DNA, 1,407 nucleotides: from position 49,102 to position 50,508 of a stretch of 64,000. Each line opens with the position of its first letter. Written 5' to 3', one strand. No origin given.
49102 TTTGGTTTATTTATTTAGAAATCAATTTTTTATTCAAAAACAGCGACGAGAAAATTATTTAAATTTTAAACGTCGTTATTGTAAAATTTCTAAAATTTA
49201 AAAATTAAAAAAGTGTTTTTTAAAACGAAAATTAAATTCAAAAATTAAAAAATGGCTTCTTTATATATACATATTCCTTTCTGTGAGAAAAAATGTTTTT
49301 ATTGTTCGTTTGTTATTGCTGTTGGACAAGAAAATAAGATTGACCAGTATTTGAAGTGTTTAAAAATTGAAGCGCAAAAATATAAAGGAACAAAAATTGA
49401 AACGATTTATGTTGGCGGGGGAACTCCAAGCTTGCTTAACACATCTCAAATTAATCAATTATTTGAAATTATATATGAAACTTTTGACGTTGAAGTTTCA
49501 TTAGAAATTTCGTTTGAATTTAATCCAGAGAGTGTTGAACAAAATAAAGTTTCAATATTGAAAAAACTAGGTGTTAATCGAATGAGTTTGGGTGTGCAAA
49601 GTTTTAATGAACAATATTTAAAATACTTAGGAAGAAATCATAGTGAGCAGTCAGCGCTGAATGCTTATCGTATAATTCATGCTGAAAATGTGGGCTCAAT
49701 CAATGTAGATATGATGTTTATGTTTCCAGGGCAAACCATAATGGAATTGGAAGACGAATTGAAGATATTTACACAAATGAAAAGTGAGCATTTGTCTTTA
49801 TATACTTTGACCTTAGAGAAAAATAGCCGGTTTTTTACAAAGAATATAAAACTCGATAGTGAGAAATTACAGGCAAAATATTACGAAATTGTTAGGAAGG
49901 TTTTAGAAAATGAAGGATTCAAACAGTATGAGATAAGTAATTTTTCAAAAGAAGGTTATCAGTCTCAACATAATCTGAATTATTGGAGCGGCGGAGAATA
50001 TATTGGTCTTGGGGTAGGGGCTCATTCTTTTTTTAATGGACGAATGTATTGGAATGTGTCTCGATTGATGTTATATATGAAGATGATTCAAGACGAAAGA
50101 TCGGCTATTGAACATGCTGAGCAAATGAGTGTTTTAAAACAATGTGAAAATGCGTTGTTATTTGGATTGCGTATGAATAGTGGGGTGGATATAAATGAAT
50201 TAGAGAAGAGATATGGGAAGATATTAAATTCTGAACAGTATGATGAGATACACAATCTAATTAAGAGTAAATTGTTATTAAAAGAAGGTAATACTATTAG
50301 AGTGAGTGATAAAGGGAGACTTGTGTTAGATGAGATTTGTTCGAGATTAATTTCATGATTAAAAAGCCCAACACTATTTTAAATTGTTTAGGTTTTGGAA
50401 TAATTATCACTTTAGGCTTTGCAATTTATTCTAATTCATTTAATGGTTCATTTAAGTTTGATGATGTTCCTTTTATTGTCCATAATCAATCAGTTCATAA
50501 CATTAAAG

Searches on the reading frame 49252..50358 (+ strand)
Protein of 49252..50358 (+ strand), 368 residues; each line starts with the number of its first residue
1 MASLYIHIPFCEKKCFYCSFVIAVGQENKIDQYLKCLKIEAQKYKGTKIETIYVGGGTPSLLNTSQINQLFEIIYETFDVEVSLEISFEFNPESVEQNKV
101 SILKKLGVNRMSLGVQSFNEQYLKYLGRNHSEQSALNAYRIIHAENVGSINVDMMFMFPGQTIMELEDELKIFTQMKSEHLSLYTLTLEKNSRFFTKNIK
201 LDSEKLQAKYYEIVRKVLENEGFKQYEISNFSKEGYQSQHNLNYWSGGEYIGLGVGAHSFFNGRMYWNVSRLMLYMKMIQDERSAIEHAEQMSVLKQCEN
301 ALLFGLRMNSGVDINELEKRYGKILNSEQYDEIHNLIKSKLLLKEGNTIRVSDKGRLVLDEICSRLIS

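Call 11: find_related_loci(query=window:49252-50358:+, collection=genome_contigs, flank=4000)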
Query window:49252-50358:+ (368 aa) in genome_contigs; peptide patterns used: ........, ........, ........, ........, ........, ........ (x = any residue, [..] = any of these).
59 stretches matched a pattern; 38 encode a relative of the query (tblastn E <= 1e-3); 38 distinct loci.
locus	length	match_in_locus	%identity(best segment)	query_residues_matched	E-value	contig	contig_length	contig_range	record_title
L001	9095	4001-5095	49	3-367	6e-127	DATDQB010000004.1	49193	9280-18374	MAG TPA_asm: Candidatus Omnitrophota bacterium isolate SMAG_U7936 k141_1102825, whole genome shotgun sequence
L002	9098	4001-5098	50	1-367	1e-126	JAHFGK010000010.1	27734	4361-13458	MAG: Candidatus Omnitrophota bacterium isolate nzgw313 NODE_2132_length_27735_cov_3.369523, whole genome shotgun sequenc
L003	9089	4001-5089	48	1-363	8e-120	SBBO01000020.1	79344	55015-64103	MAG: Planctomycetales bacterium isolate Bin_37_8 Hy_contig8958, whole genome shotgun sequence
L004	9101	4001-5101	48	1-367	1e-117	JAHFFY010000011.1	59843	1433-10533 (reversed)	MAG: Candidatus Omnitrophota bacterium isolate nzgw302 NODE_573_length_59844_cov_4.029654, whole genome shotgun sequence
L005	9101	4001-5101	46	1-367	2e-115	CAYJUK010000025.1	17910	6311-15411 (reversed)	MAG TPA_asm: uncultured Planctomycetales bacterium isolate ERP125453_co1_189 genome assembly, contig: NODE_3151_length_1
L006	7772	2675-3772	47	2-367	1e-111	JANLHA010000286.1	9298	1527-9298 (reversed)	MAG: Candidatus Omnitrophota bacterium isolate P6-5 k99_413399, whole genome shotgun sequence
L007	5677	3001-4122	35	1-368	5e-73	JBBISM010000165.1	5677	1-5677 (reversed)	MAG: Ignavibacteria bacterium isolate QNS170220_bin_373 NODE_4446_length_5677_cov_4.077375, whole genome shotgun sequenc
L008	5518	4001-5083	37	4-367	5e-72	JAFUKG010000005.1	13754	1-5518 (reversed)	MAG: Clostridia bacterium isolate RGIG4571 Roe_deer_Rectum-2__c90028, whole genome shotgun sequence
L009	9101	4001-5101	34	4-367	2e-70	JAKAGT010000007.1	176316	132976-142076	MAG: Bacteroidetes bacterium isolate WY2.bin60 NODE_96_length_176316_cov_6.159079, whole genome shotgun sequence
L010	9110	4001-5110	32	2-368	1e-69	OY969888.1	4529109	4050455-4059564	MAG: uncultured Bacteroidetes bacterium isolate MFD03726.bin.c.9 genome assembly, chromosome: 1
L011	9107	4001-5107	34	4-368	3e-68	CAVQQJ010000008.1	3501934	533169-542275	MAG: uncultured Bacteroidetes bacterium isolate MFD01476.bin.2.182 genome assembly, contig: contig_26507, whole genome s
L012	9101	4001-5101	35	4-367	5e-68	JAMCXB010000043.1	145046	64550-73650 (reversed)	MAG: Bacteroidetes bacterium isolate FK_Sedi_B_Bin.45 NODE_135_length_145046_cov_7.54548, whole genome shotgun sequence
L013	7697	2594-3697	34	4-368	4e-68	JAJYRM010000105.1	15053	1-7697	MAG: Bacteroidetes bacterium isolate DX1.bin11 NODE_5929_length_15053_cov_4.855420, whole genome shotgun sequence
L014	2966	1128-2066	39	4-315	3e-68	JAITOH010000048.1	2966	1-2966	MAG: Endomicrobium sp. isolate Po218_bin49 k119_3094763, whole genome shotgun sequence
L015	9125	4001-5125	32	3-368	1e-67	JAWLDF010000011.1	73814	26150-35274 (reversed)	MAG: Bacilli bacterium isolate 15dZY3.bin.90 NODE_593_length_73814_cov_11.804639, whole genome shotgun sequence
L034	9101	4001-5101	45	1-367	7e-112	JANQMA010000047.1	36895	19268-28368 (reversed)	MAG: Candidatus Omnitrophota bacterium isolate PL25a_bin.80 k99_532855, whole genome shotgun sequence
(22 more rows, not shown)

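Call 16: search_protein_families(library=pfam, proteins=[L034:3482-3733:-, window:49252-50358:+], max_evalue=1)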
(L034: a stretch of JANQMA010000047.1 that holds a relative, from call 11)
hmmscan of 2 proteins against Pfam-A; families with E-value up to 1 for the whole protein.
L034:3482-3733:- (83 aa): 0 families

window:49252-50358:+ (368 aa): 2 families
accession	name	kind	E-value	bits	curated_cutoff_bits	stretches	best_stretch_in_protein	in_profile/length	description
PF04055.27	Radical_SAM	-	3.2e-22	79.9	29.5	1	5-170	1-163/166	Radical SAM superfamily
PF06969.22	HemN_C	-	9.4e-07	29.2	24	1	299-358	8-67/67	HemN C-terminal domain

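Call 17: search_protein_families(library=ncbifam, proteins=[L034:3482-3733:-, window:49252-50358:+], max_evalue=1)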
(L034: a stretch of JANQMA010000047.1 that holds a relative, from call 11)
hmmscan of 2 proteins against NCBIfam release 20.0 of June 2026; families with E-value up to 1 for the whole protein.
L034:3482-3733:- (83 aa): 1 family
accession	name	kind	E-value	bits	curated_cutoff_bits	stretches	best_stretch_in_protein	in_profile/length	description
NF038053.1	hist_H1_lk_Burk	equivalog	0.83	9.9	80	1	6-80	10-85/195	histone H1-like DNA-binding protein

window:49252-50358:+ (368 aa): 28 families (the best 25 are shown)
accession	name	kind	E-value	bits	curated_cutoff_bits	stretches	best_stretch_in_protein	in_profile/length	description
TIGR00539.1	hemN_rel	equivalog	2e-90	303.5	205.4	1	3-350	2-352/361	radical SAM family heme chaperone HemW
NF005133.0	PRK06582.1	equivalog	2.9e-63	214.2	597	1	3-367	13-389/390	coproporphyrinogen III oxidase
NF006067.1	PRK08208.1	equivalog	4.2e-60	203.9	380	1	2-368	36-416/427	STM4012 family radical SAM protein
NF004567.0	PRK05904.1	equivalog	1.7e-58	198.5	355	1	3-353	8-341/353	coproporphyrinogen III oxidase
TIGR04107.1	rSAM_HutW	equivalog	2.2e-53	181.6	400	1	3-357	41-405/419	heme anaerobic degradation radical SAM methyltransferase ChuW/HutW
NF006385.0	PRK08629.1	equivalog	1.4e-52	179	355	1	4-358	55-405/439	coproporphyrinogen III oxidase family protein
TIGR03994.1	rSAM_HemZ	equivalog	2.4e-47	162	321.4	1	2-226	85-318/401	coproporphyrinogen dehydrogenase HemZ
TIGR00538.1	hemN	equivalog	7.4e-41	140.4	324.95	1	3-364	51-436/454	oxygen-independent coproporphyrinogen III oxidase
NF006064.0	PRK08207.2-2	equivalog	2.4e-40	138.9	504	1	3-246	146-397/465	coproporphyrinogen III oxidase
NF006061.0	PRK08207.1-4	equivalog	2.1e-36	125.8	702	1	3-199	175-380/501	coproporphyrinogen III oxidase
NF006060.0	PRK08207.1-3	equivalog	5.5e-34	117.7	653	1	3-213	151-370/477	coproporphyrinogen III oxidase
NF006059.0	PRK08207.1-1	equivalog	3.6e-28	98.5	1012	1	3-198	173-377/496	coproporphyrinogen III oxidase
TIGR04419.1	no_iron_rSAM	equivalog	5.8e-27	95.2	300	1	3-341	9-337/378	HemN-related non-iron pseudo-SAM protein PsgB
NF006062.0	PRK08207.1-5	equivalog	3.9e-24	85.3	1007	1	3-200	150-357/476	coproporphyrinogen III oxidase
NF006063.0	PRK08207.2-1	equivalog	2.2e-22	79.4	1074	1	3-218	194-415/518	coproporphyrinogen III oxidase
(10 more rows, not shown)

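Call 18: find_encoding_contigs(protein=window:49252-50358:+, flank=3000, max_places=10)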
Protein window:49252-50358:+ (368 aa): 1 contig read that carries it; 1 place shown.
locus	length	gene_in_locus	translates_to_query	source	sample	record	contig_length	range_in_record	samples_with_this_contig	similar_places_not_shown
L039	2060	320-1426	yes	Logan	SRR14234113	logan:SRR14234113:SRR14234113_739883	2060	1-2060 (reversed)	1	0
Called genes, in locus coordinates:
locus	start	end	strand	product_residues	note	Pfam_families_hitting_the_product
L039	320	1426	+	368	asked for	PF04055:Radical_SAM, PF06969:HemN_C (weak)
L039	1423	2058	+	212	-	?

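Call 19: find_homologous_proteins(query=window:49252-50358:+, max_evalue=1e-60)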
Query window:49252-50358:+ (368 aa): 1432 proteins with E <= 1e-60 among 8000 candidates; the best 120 are listed.
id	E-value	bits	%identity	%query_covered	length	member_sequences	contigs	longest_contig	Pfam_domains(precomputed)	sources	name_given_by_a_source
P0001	1.6e-239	812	100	100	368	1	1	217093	PF04055.28,PF06969.23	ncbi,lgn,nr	ncbi:MAG: radical SAM family heme chaperone HemW [Candidatus Omnitrophica bacterium]|nr:radical SAM 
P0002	8.0e-124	431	51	99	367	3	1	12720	PF04055.28,PF06969.23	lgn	-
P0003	5.1e-123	429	52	99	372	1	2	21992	PF04055.28,PF06969.23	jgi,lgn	-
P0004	9.2e-123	428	51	100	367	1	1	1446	PF04055.28,PF06969.23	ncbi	-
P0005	2.4e-122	426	49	100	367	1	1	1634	PF04055.28,PF06969.23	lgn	-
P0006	2.8e-122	426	50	99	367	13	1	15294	PF04055.28,PF06969.23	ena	-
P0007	4.9e-122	425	49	99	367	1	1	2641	PF04055.28,PF06969.23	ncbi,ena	-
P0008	3.1e-121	423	49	99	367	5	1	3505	PF04055.28,PF06969.23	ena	-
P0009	3.8e-121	422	51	100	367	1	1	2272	PF04055.28,PF06969.23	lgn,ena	-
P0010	9.8e-121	421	49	99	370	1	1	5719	PF04055.28,PF06969.23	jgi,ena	-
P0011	3.3e-120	419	51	100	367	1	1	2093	PF04055.28,PF06969.23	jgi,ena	-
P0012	3.3e-120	419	47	99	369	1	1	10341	PF04055.28,PF06969.23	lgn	-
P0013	3.9e-120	419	49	99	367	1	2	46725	PF04055.28,PF06969.23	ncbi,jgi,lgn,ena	-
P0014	7.3e-120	418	50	100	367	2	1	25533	PF04055.28,PF06969.23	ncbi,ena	-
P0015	1.0e-119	418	49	100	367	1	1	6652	PF04055.28,PF06969.23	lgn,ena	-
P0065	1.5e-115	404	47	99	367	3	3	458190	PF04055.28,PF06969.23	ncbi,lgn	-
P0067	1.7e-115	404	49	99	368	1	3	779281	PF04055.28,PF06969.23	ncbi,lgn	-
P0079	7.8e-115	402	49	99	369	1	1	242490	PF04055.28,PF06969.23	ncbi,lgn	-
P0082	1.2e-114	401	50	100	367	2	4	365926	PF04055.28,PF06969.23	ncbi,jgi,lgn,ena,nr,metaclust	ncbi:MAG TPA: coproporphyrinogen III oxidase [Candidatus Omnitrophica bacterium]|nr:MAG: hypothetica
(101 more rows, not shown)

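Call 20: find_related_loci(query=window:49252-50358:+, collection=metagenome_contigs, flank=2500)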
Query window:49252-50358:+ (368 aa) in metagenome_contigs; peptide patterns used: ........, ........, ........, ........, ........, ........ (x = any residue, [..] = any of these).
65 stretches matched a pattern; 18 encode a relative of the query (tblastn E <= 1e-3); 18 distinct loci.
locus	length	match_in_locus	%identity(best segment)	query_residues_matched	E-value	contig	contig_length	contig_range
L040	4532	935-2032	49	2-367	1e-129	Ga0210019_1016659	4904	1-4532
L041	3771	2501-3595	50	2-366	2e-130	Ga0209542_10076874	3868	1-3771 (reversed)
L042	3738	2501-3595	49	3-367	3e-128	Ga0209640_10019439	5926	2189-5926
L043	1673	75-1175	49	1-367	9e-137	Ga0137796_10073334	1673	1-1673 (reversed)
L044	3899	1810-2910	50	1-367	4e-128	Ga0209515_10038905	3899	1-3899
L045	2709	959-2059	49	1-367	2e-124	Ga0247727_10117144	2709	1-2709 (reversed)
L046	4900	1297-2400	35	4-367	4e-72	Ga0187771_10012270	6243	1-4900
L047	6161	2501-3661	33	1-368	2e-71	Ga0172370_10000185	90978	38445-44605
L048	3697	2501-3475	35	4-321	4e-67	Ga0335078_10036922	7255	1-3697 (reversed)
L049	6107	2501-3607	33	4-368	1e-66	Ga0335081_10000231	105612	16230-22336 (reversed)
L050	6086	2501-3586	35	3-355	4e-63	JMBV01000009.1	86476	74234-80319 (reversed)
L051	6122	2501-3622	32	2-364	7e-63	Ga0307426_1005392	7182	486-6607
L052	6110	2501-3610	34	3-362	4e-62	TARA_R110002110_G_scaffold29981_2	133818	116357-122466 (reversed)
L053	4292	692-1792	50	1-367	2e-125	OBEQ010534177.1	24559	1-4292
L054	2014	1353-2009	33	4-214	5e-38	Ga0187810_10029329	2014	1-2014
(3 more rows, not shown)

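Call 30: find_encoding_contigs(protein=P0065, flank=10000, max_places=2)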
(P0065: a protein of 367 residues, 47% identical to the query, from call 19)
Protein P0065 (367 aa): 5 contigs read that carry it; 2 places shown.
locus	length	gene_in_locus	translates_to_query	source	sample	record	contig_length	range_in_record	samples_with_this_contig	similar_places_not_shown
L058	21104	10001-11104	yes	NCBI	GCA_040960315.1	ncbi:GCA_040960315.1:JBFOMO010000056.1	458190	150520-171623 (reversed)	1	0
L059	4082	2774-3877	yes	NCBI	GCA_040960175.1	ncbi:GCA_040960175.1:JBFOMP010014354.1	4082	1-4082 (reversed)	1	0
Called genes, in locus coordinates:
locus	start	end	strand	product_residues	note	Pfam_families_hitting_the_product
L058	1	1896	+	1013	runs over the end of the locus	PF07517:SecA_DEAD, PF01043:SecA_PP_bind, PF21090:P-loop_SecA, PF07516:SecA_SW, PF02810:SEC-C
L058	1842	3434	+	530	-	PF20154:LNT_N, PF00795:CN_hydrolase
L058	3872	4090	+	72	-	-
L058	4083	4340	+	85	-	PF05016:ParE_toxin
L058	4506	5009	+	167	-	-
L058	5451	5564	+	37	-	-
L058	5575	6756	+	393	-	PF03054:tRNA_Me_trans, PF20259:tRNA_Me_trans_M, PF20258:tRNA_Me_trans_C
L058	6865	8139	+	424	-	PF00342:PGI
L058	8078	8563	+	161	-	-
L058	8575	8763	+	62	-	PF02416:TatA_B_E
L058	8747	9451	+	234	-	PF00902:TatC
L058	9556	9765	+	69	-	-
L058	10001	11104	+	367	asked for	PF04055:Radical_SAM, PF06969:HemN_C (weak)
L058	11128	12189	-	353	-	PF00348:polyprenyl_synt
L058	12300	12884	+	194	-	PF09832:DUF2059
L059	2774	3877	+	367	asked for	PF04055:Radical_SAM, PF06969:HemN_C (weak)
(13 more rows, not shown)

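Call 31: find_encoding_contigs(protein=P0067, flank=10000, max_places=2)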
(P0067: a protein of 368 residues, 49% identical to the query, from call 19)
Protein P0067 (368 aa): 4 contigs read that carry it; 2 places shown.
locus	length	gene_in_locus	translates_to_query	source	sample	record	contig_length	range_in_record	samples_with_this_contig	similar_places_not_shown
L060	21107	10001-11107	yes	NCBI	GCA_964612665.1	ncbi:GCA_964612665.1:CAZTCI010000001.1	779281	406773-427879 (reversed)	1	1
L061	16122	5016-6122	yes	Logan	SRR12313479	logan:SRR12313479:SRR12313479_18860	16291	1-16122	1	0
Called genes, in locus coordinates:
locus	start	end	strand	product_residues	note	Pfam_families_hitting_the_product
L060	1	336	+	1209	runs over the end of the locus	PF13385:Laminin_G_3, PF00150:Cellulase, PF02449:Glyco_hydro_42 (weak)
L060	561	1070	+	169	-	PF01475:FUR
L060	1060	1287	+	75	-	PF04023:FeoA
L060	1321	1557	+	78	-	PF04023:FeoA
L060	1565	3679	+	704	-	PF01926:MMR_HSR1, PF02421:FeoB_N, PF07670:Gate, PF07664:FeoB_C, PF07670:Gate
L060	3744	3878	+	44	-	PF12669:FeoB_associated (weak)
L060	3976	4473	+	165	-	-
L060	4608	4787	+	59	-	PF02416:TatA_B_E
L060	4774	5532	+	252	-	PF00902:TatC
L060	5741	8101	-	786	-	PF09586:YfhO (weak)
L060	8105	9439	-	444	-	-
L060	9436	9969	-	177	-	-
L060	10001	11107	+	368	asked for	PF04055:Radical_SAM, PF06969:HemN_C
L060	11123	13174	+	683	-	PF13431:TPR_17 (faint), PF00515:TPR_1 (faint), PF13432:TPR_16 (faint), PF07719:TPR_2 (faint), PF13176:TPR_7 (faint), PF13181:TPR_8 (faint), PF13424:TPR_12 (weak), PF13414:TPR_11 (weak), +5 more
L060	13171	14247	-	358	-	PF00348:polyprenyl_synt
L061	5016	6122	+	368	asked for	PF04055:Radical_SAM, PF06969:HemN_C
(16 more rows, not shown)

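Call 32: find_encoding_contigs(protein=P0079, flank=10000, max_places=2)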
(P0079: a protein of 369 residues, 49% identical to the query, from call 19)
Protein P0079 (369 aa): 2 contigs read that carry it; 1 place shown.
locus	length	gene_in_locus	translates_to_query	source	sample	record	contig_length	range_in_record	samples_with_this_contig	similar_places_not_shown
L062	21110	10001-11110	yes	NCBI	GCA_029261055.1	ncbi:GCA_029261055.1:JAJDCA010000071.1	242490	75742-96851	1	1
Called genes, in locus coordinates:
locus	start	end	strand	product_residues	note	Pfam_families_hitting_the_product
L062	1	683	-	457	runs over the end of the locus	-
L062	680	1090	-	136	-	-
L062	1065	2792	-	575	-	-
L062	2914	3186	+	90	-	-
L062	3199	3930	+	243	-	PF08032:SpoU_sub_bind, PF00588:SpoU_methylase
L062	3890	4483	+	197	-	PF12917:YfbR-like, PF13023:HD_3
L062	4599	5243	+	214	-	PF01435:Peptidase_M48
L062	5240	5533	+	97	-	-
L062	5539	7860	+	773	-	PF00989:PAS, PF08448:PAS_4, PF13426:PAS_9, PF00989:PAS, PF08448:PAS_4, PF13426:PAS_9, PF00989:PAS, PF13426:PAS_9, +10 more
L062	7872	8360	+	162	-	PF05099:TerB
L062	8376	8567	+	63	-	PF02416:TatA_B_E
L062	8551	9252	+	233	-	PF00902:TatC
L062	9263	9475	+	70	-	-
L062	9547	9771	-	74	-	-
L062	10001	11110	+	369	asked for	PF04055:Radical_SAM, PF06969:HemN_C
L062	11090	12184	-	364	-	PF00348:polyprenyl_synt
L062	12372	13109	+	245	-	PF01628:HrcA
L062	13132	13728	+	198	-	PF01025:GrpE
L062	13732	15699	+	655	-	PF00012:HSP70, PF06723:MreB_Mbl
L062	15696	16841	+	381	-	PF00226:DnaJ, PF01556:DnaJ_C, PF00684:DnaJ_CXXCXGXG, PF27439:DnaJ_C_2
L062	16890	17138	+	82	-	PF09723:Zn_ribbon_8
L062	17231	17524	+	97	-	PF04892:VanZ-LLP1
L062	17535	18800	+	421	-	PF06245:DUF1015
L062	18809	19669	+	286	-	PF17848:Zn_ribbon_ACC, PF01039:Carboxyl_trans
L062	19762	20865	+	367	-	PF02463:SMC_N (weak), PF03215:Rad17 (weak), PF00005:ABC_tran, PF17912:OB_MalK, PF03459:TOBE (weak)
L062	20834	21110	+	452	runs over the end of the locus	PF01590:GAF, PF13185:GAF_2, PF13492:GAF_3 (weak), PF00990:GGDEF, PF22335:Cas10-Cmr2_palm2 (weak)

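Call 33: find_encoding_contigs(protein=P0082, flank=10000, max_places=2)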
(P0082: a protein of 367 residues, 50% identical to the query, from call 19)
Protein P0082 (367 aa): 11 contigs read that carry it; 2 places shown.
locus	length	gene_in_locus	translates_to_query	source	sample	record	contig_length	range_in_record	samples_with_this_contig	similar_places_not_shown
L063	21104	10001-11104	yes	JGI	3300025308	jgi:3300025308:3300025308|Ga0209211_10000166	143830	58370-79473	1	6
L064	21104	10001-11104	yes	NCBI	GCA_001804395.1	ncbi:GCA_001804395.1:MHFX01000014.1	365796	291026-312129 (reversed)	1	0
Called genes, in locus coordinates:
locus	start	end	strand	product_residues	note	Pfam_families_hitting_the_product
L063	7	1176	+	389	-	PF00155:Aminotran_1_2, PF01212:Beta_elim_lyase (weak), PF01053:Cys_Met_Meta_PP (weak)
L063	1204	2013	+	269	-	PF00561:Abhydrolase_1, PF12146:Hydrolase_4, PF12697:Abhydrolase_6, PF03096:Ndr (weak)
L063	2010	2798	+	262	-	PF01209:Ubie_methyltran, PF05175:MTS (weak), PF13489:Methyltransf_23, PF01728:FtsJ (weak), PF13649:Methyltransf_25, PF13847:Methyltransf_31, PF08241:Methyltransf_11, PF08242:Methyltransf_12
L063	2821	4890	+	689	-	PF01656:CbiA, PF13500:AAA_26, PF00202:Aminotran_3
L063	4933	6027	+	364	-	PF03054:tRNA_Me_trans, PF24167:DUF7411 (faint), PF20259:tRNA_Me_trans_M, PF20258:tRNA_Me_trans_C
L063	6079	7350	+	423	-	PF00342:PGI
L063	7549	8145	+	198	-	-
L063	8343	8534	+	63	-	PF02416:TatA_B_E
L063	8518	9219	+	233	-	PF00902:TatC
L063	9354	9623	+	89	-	-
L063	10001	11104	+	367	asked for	PF04055:Radical_SAM, PF06969:HemN_C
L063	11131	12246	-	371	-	PF00348:polyprenyl_synt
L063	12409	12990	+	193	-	PF09832:DUF2059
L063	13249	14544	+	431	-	PF00206:Lyase_1, PF10397:ADSL_C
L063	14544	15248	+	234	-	PF01259:SAICAR_synt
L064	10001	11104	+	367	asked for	PF04055:Radical_SAM, PF06969:HemN_C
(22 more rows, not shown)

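Call 50: search_protein_families(library=phrogs, proteins=[L034:3482-3733:-, L062:9547-9771:-], max_evalue=1)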
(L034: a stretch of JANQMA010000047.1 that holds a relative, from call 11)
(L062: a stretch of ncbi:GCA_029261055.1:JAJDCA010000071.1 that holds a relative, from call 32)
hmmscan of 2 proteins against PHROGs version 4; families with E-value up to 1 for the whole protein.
L034:3482-3733:- (83 aa): 0 families

L062:9547-9771:- (74 aa): 0 families
